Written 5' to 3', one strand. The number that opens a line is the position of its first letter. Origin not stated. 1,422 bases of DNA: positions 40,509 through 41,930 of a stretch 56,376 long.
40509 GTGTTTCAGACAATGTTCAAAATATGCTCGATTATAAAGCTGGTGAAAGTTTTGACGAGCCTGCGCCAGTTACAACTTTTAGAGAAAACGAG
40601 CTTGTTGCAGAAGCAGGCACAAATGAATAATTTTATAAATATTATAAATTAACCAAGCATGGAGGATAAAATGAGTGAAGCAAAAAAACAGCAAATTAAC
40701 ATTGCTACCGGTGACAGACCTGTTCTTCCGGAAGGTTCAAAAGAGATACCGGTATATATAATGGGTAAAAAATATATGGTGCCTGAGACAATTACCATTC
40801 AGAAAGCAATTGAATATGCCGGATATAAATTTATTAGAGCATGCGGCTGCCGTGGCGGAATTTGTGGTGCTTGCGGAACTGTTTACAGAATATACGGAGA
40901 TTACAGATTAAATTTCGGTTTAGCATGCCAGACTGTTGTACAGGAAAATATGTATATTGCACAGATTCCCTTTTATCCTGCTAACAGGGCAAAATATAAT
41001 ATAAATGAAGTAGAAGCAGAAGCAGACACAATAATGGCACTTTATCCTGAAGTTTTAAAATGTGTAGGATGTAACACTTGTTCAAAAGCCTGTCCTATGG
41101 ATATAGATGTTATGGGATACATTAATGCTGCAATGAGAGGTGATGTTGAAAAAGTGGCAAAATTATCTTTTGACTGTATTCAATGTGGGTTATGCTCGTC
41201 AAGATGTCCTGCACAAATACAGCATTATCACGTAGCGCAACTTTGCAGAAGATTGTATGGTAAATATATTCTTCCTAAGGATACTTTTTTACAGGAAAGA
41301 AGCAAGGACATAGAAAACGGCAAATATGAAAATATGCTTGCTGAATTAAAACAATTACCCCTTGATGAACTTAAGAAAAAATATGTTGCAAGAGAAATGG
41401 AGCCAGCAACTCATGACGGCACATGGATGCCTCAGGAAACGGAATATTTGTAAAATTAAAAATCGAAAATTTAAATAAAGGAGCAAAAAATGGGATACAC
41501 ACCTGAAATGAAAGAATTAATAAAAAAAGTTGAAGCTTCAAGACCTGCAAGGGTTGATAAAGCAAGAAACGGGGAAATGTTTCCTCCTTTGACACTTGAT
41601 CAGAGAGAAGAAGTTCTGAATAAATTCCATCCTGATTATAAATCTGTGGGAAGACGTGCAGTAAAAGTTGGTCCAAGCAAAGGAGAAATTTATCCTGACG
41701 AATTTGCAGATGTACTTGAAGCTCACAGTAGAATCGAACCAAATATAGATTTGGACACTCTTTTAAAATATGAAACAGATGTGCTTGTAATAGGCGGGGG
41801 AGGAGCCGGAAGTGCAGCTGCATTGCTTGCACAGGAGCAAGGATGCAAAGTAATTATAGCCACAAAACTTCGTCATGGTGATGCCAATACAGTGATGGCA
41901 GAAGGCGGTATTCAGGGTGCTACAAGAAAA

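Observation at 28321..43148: Candidate soluble Hdr-coupled fumarate reductase supercomplex: fumarase-hdrCBAA'-hdrCBA(fused)-mvhD-fdhB-like-frdBA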

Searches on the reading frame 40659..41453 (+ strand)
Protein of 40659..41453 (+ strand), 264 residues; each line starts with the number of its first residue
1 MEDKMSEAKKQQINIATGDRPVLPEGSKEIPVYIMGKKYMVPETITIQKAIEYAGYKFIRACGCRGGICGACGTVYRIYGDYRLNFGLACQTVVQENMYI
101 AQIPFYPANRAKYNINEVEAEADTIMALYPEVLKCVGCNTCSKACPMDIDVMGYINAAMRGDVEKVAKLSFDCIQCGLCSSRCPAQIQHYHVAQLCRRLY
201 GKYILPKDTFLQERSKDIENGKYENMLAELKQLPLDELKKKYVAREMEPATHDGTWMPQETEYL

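Call 4: search_protein_families(library=pfam, proteins=[window:40659-41453:+])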
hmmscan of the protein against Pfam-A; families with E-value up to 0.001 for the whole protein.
window:40659-41453:+ (264 aa): 9 families
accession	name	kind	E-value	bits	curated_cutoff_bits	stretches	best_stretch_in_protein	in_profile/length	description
PF13237.11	Fer4_10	-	2.6e-09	37.3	25.5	1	134-184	8-53/53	4Fe-4S dicluster domain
PF13187.11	Fer4_9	-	2.7e-09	37.4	27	1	134-186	1-50/52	4Fe-4S dicluster domain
PF13534.11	Fer4_17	-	8.1e-09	36.3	22.2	1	157-187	31-60/61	4Fe-4S dicluster domain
PF12838.12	Fer4_7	-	1.1e-07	32.7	27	1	134-187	1-52/52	4Fe-4S dicluster domain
PF13183.11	Fer4_8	-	1.6e-06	29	27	1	131-187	1-68/68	4Fe-4S dicluster domain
PF00037.32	Fer4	-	1.4e-05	25.2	21.1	0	134-148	7-21/24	4Fe-4S binding domain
PF14691.11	Fer4_20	-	9.5e-05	22.6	25.8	0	115-186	5-78/113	Dihydroprymidine dehydrogenase domain II, 4Fe-4S cluster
PF14697.11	Fer4_21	-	0.0001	22.8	35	0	134-185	7-53/59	4Fe-4S dicluster domain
PF12797.12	Fer4_2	-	0.00035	20.8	24.5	0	133-146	8-21/22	4Fe-4S binding domain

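Call 6: search_protein_families(library=ncbifam, proteins=[window:40659-41453:+], max_evalue=0.00001)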
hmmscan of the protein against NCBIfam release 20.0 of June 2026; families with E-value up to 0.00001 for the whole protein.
window:40659-41453:+ (264 aa): 13 families
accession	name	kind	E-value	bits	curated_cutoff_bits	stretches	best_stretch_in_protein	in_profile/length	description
TIGR01945.1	rnfC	subfamily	1.3e-09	37.1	245.95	1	133-192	363-423/435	RnfABCDGE type electron transport complex subunit C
TIGR00314.1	cdhA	equivalog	4.7e-09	34.6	781.3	1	123-191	389-457/784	CO dehydrogenase/acetyl-CoA synthase complex subunit alpha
NF004898.0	PRK06259.1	equivalog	7.5e-09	34.7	385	0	111-153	164-206/488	fumarate reductase (CoM/CoB) subunit TfrB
NF003454.1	PRK05035.1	equivalog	1.6e-08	33.5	345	1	121-187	355-422/556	electron transport complex subunit RsxC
NF042909.1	FMH_DH_FwdF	exception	8.6e-08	31.6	375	1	133-192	15-76/336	tungsten-dependent formylmethanofuran dehydrogenase subunit FwdF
TIGR01971.1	NuoI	subfamily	1.6e-07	30.9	113.05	1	129-186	38-96/121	NADH-quinone oxidoreductase, chain I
TIGR00384.1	dhsB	subfamily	6.9e-07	28.9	88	0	162-188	132-157/222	succinate dehydrogenase and fumarate reductase iron-sulfur protein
NF041837.1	rnfC_Methano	equivalog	7.9e-07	28.3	650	1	130-197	355-420/438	Rnf electron transport complex subunit RnfC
NF004536.0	PRK05888.1-1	equivalog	1.3e-06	27.9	212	1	134-211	59-138/180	NADH-quinone oxidoreductase subunit NuoI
NF004540.0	PRK05888.2-1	equivalog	2e-06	27.4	215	1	124-186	37-101/139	NADH-quinone oxidoreductase subunit NuoI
NF007205.0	PRK09626.1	equivalog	2.1e-06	27.7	93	1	126-186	10-69/105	2-oxoglutarate-acceptor oxidoreductase subunit OorD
NF009226.0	PRK12576.1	equivalog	2.3e-06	27.2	344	0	172-223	155-208/317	succinate dehydrogenase/fumarate reductase iron-sulfur subunit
TIGR01944.1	rnfB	subfamily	3.9e-06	26.5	68.7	1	125-189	105-161/190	RnfABCDGE type electron transport complex subunit B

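Call 61: search_protein_families(library=pfam, proteins=[window:40659-41453:+], max_evalue=0.01)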
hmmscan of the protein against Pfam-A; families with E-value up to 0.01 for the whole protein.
window:40659-41453:+ (264 aa): 12 families
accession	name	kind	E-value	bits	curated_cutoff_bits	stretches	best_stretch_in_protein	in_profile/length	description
PF13237.11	Fer4_10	-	2.6e-09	37.3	25.5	1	134-184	8-53/53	4Fe-4S dicluster domain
PF13187.11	Fer4_9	-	2.7e-09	37.4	27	1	134-186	1-50/52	4Fe-4S dicluster domain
PF13534.11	Fer4_17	-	8.1e-09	36.3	22.2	2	157-187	31-60/61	4Fe-4S dicluster domain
PF12838.12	Fer4_7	-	1.1e-07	32.7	27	1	134-187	1-52/52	4Fe-4S dicluster domain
PF13183.11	Fer4_8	-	1.6e-06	29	27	1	131-187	1-68/68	4Fe-4S dicluster domain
PF00037.32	Fer4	-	1.4e-05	25.2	21.1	2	134-148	7-21/24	4Fe-4S binding domain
PF14691.11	Fer4_20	-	9.5e-05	22.6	25.8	1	115-186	5-78/113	Dihydroprymidine dehydrogenase domain II, 4Fe-4S cluster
PF14697.11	Fer4_21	-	0.0001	22.8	35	2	134-185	7-53/59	4Fe-4S dicluster domain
PF12797.12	Fer4_2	-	0.00035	20.8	24.5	1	133-146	8-21/22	4Fe-4S binding domain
PF13746.11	Fer4_18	-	0.0022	18.6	27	0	129-151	55-77/114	4Fe-4S dicluster domain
PF13484.11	Fer4_16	-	0.0077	17.4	30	0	134-147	52-65/66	4Fe-4S double cluster binding domain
PF13510.11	Fer2_4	-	0.0097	16.4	22.8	0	28-101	2-78/82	2Fe-2S iron-sulfur cluster binding domain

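Call 62: search_solved_structures(query=window:40659-41453:+, max_evalue=1, show_alignments=2)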
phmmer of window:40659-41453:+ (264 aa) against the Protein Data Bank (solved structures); distinct sequences matched with E-value up to 1: 156 (the best 60 are shown).
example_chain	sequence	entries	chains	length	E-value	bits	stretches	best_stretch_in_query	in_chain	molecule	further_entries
7bkb_K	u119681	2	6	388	4.7e-08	35.9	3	135-185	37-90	Formylmethanofuran dehydrogenase, subunit F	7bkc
5odc_A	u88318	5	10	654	5e-08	35.8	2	127-202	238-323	Heterodisulfide reductase, subunit A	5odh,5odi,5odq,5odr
9sfi_T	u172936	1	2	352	1e-07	34.8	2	133-186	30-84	4Fe-4S ferredoxin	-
9sw6_H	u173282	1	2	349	6.5e-07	32.2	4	133-188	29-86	Tungsten formylmethanofuran dehydrogenase, subunit F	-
5t5i_F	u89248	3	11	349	6.8e-07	32.1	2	133-188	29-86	Tungsten formylmethanofuran dehydrogenase subunit fwdF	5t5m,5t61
9m4f_C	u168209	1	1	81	2.3e-05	27.1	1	134-187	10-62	PsaC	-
8e9g_I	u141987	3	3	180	2.3e-05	27.1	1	129-187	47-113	NADH-quinone oxidoreductase subunit I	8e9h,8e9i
9ygv_C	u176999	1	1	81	2.7e-05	26.9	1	134-189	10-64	Photosystem I iron-sulfur center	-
8zo9_c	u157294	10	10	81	3.6e-05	26.5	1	134-187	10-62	Photosystem I iron-sulfur center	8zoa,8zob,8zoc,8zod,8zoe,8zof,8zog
9uas_C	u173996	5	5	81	3.8e-05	26.4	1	134-188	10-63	Photosystem I iron-sulfur center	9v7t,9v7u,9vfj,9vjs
8ys5_D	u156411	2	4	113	4.2e-05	26.2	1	127-223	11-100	2-oxoglutarate:acceptor oxidoreductase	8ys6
7yca_C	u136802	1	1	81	5.3e-05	25.9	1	134-188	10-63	Photosystem I iron-sulfur center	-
8jze_c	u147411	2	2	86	5.8e-05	25.8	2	134-185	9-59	Photosystem I PsaC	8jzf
9grx_I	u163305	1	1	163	6.1e-05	25.7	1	129-186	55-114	NAD(P)H-quinone oxidoreductase subunit I, chloroplastic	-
9e0j_K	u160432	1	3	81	6.1e-05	25.7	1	134-188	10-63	Photosystem I iron-sulfur center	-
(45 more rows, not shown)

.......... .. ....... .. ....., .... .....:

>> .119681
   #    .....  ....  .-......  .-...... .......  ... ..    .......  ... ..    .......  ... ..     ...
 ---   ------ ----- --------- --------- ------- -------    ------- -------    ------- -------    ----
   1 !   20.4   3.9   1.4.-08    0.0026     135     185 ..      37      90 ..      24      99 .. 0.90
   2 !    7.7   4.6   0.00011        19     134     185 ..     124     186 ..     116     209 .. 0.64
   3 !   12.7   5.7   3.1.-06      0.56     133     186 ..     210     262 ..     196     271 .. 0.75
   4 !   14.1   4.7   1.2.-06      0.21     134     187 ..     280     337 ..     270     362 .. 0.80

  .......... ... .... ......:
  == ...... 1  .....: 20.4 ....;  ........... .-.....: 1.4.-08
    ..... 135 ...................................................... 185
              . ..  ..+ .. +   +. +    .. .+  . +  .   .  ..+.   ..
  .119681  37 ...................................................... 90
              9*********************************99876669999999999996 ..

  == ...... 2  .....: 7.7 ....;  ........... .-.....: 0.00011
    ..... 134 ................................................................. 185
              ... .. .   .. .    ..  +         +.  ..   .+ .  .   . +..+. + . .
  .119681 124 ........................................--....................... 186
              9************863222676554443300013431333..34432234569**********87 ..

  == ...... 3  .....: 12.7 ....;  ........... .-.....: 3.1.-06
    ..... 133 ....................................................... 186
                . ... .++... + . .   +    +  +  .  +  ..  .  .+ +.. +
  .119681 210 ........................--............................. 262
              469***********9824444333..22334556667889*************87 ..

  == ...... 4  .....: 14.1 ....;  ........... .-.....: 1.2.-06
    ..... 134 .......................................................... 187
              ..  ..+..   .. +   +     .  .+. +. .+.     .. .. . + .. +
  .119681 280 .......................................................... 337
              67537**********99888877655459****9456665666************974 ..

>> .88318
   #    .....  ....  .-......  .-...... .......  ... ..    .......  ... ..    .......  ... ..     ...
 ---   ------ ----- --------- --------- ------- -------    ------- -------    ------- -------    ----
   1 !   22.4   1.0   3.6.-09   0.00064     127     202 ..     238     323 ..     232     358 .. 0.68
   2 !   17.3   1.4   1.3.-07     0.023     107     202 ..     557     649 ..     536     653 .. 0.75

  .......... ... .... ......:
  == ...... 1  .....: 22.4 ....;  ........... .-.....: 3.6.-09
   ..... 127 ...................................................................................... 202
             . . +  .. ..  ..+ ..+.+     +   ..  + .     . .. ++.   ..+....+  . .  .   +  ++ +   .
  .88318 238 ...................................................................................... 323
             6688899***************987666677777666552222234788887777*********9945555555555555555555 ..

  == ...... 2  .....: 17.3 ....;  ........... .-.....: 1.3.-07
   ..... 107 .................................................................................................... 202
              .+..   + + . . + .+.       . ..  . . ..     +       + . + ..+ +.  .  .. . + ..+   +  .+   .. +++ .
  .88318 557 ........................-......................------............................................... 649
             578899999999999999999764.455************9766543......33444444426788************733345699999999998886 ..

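Call 64: find_homologous_proteins(query=window:40659-41453:+, max_evalue=0.00001)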
Query window:40659-41453:+ (264 aa): 3473 proteins with E <= 0.00001 among 3615 candidates; the best 120 are listed.
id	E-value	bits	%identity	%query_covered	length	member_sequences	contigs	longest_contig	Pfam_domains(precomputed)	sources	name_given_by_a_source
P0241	1.9e-151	521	83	98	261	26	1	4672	PF12838.13,PF13534.12,PF13237.12,PF13183.12,PF13187.12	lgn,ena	-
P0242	6.7e-142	489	77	100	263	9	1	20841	PF12838.13,PF13534.12,PF13237.12,PF13183.12,PF13187.12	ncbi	-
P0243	3.7e-136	471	74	98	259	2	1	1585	PF12838.13,PF13534.12,PF13237.12,PF13183.12,PF13187.12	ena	-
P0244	5.7e-135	467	75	97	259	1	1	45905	PF12838.13,PF13534.12,PF13237.12,PF13183.12,PF13187.12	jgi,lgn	jgi:formate hydrogenlyase subunit 6/NADH:ubiquinone oxidoreductase subunit I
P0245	1.8e-133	462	73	100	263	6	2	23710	PF12838.13,PF13534.12,PF13237.12,PF13183.12,PF13187.12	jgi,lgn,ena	jgi:formate hydrogenlyase subunit 6/NADH:ubiquinone oxidoreductase subunit I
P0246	1.3e-123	430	71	98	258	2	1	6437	PF12838.13,PF13534.12,PF13237.12,PF13183.12,PF13187.12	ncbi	-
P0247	1.1e-122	427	70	97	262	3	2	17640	PF12838.13,PF13534.12,PF13237.12,PF13183.12,PF13187.12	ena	-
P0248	1.3e-122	426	69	97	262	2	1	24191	PF12838.13,PF13534.12,PF13237.12,PF13183.12,PF13187.12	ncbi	-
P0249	1.2e-121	423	70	98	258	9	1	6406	PF12838.13,PF13534.12,PF13237.12,PF13183.12,PF13187.12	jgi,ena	-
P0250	6.2e-121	421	68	98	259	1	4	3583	PF12838.13,PF13534.12,PF13237.12,PF13183.12,PF13187.12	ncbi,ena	-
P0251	8.7e-121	420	69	98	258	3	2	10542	PF12838.13,PF13534.12,PF13237.12,PF13183.12,PF13187.12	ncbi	-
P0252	2.1e-120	419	67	98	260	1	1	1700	PF12838.13,PF13534.12,PF13237.12,PF13183.12,PF13187.12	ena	-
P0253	2.6e-120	419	68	98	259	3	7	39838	PF12838.13,PF13534.12,PF13237.12,PF13183.12,PF13187.12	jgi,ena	jgi:formate hydrogenlyase subunit 6/NADH:ubiquinone oxidoreductase subunit I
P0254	3.7e-120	418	68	98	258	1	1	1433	PF12838.13,PF13534.12,PF13237.12,PF13183.12,PF13187.12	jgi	jgi:Na+-translocating ferredoxin:NAD+ oxidoreductase RnfC subunit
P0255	5.4e-120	418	67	98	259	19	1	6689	PF12838.13,PF13534.12,PF13237.12,PF13183.12,PF13187.12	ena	-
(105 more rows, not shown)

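Call 74: predict_structure(alignment_id=A2)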
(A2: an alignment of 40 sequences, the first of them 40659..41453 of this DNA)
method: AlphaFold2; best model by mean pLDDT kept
length: 264 residues; sequences in the alignment: 40
mean_pLDDT: 74.8   pTM: 0.55
mean pLDDT of the five models: 74.8, 69.9, 67.5, 63.6, 57.5
residues with pLDDT >= 90: 49; 70-90: 142; 50-70: 33; < 50: 40
segments of 3 or more residues with pLDDT < 50: 1-21, 58-71, 106-108
pLDDT, mean of each block of 10 residues (from residue 1): 36 34 68 85 77 60 39 74 72 81 55 87 92 86 73 89 90 60 77 88 89 88 91 91 80 83 79
secondary structure, 60 per line:
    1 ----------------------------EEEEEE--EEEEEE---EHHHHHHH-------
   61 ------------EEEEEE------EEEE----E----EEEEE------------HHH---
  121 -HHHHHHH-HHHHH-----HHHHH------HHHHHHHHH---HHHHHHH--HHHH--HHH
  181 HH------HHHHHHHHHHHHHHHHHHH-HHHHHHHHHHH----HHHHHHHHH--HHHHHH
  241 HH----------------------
elements in order: E29-34 E37-42 H47-53 E73-78 E85-88 E98-102 H122-128 H130-134 H140-144 H151-159 H163-169 H172-175 H178-182 H189-207 H209-219 H224-232 H235-242

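Call 77: fold_search(model_id=the predicted structure, library=pdb)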
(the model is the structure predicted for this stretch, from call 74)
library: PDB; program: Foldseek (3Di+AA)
matches with E <= 10: 553; with E <= 0.001: 1
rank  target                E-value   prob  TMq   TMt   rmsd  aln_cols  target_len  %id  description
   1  9mqx_A                1.8e-04  1.00  0.26  0.27  13.1       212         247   16  Electron-bifurcating Tungstopyranopterin-containing aldehyde oxidoreductase with NADH (released 2025-07-16)
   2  5lnk_3                1.1e-03  1.00  0.25  0.11  10.8       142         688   18  Entire ovine respiratory complex I (released 2016-11-23)
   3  9bov_A                1.1e-03  0.99  0.24  0.06  17.2       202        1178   21  Structure of electron bifurcating Nfn-ABC complexed with NAD from Caldicellulosiruptor saccharolyticus (released 2025-03-05)
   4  4zoh_C                1.2e-03  0.99  0.27  0.41  12.9       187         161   16  Crystal structure of glyceraldehyde oxidoreductase (released 2016-02-03)
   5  2w3r_A                1.3e-03  0.99  0.26  0.17  15.7       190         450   14  Crystal Structure of Xanthine Dehydrogenase (desulfo form) from Rhodobacter capsulatus in complex with hypoxanthine (released 2008-12-23)
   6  7akt                  1.5e-03  1.00  0.21  0.44   7.2       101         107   22  CrPetF variant - A39G_A41V (released 2021-10-13)
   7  1t3q_A                1.6e-03  0.98  0.25  0.38  12.5       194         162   16  Crystal structure of quinoline 2-Oxidoreductase from Pseudomonas Putida 86 (released 2004-09-14)
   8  8oh5_C                2.7e-03  0.96  0.22  0.06  16.8       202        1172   20  Cryo-EM structure of the electron bifurcating transhydrogenase StnABC complex from Sporomusa Ovata (state 2) (released 2023-09-13)
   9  9smf_G                2.9e-03  1.00  0.25  0.10   2.5        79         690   24  Reduced bovine complex I in lipid nanodisc, NADH-active-Q10 (released 2026-03-18)
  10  8a6t_A                2.9e-03  1.00  0.24  0.11   2.5        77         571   27  Cryo-EM structure of the electron bifurcating Fe-Fe hydrogenase HydABC complex from Thermoanaerobacter kivui in the re (released 2023-02-15)
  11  7arc_G                3.3e-03  1.00  0.23  0.10   4.3        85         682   21  Cryo-EM structure of Polytomella Complex-I (peripheral arm) (released 2021-12-08)
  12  1jro_A                3.7e-03  0.97  0.26  0.17  15.6       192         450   14  Crystal Structure of Xanthine Dehydrogenase from Rhodobacter capsulatus (released 2002-01-11)
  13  1rm6_C                4.1e-03  0.97  0.25  0.40  12.6       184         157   14  Structure of 4-hydroxybenzoyl-CoA reductase from Thauera aromatica (released 2004-12-21)
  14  7qsm_G                4.7e-03  1.00  0.23  0.09   3.3        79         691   25  Bovine complex I in lipid nanodisc, Deactive-ligand (composite) (released 2022-05-25)
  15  3p63_A                4.7e-03  1.00  0.21  0.52   6.4        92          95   20  Structure of M. laminosus Ferredoxin with a shorter L1,2 loop (released 2011-02-09)
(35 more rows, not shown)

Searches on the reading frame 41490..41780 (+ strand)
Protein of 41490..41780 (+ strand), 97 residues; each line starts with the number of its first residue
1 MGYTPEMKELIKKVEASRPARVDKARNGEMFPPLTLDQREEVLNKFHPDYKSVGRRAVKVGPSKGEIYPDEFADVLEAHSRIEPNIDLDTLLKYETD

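Call 61: search_protein_families(library=pfam, proteins=[window:41490-41780:+], max_evalue=0.01)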
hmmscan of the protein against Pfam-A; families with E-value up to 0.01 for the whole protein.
window:41490-41780:+ (97 aa): 0 families

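Call 92: search_protein_representatives(protein=window:41490-41780:+)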
Query: 97 residues. Proteins with E-value up to 0.001 (for the whole library): 343; up to 1e-10: 88; up to 1e-30: 1. The best 150 are listed.
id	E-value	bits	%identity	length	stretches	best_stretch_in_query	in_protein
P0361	2.6e-31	123.7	65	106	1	1-91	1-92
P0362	1.7e-30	121.1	64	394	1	1-97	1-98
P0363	5.8e-29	116.2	61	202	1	1-97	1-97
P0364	5.5e-28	113.1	61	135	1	2-89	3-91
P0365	1.0e-23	99.4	57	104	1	2-89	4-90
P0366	3.5e-23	97.7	56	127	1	1-86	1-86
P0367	1.5e-22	95.6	55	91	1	1-85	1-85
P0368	3.7e-22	94.4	55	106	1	2-97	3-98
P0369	5.7e-21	90.6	69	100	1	1-62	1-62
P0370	6.7e-21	90.4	56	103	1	11-85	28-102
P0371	1.8e-20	89.1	49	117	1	1-90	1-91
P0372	5.4e-20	87.5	52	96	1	1-89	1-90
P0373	1.4e-19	86.2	58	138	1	1-97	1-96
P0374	1.4e-19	86.1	52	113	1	1-81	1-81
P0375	1.8e-19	85.8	61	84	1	1-67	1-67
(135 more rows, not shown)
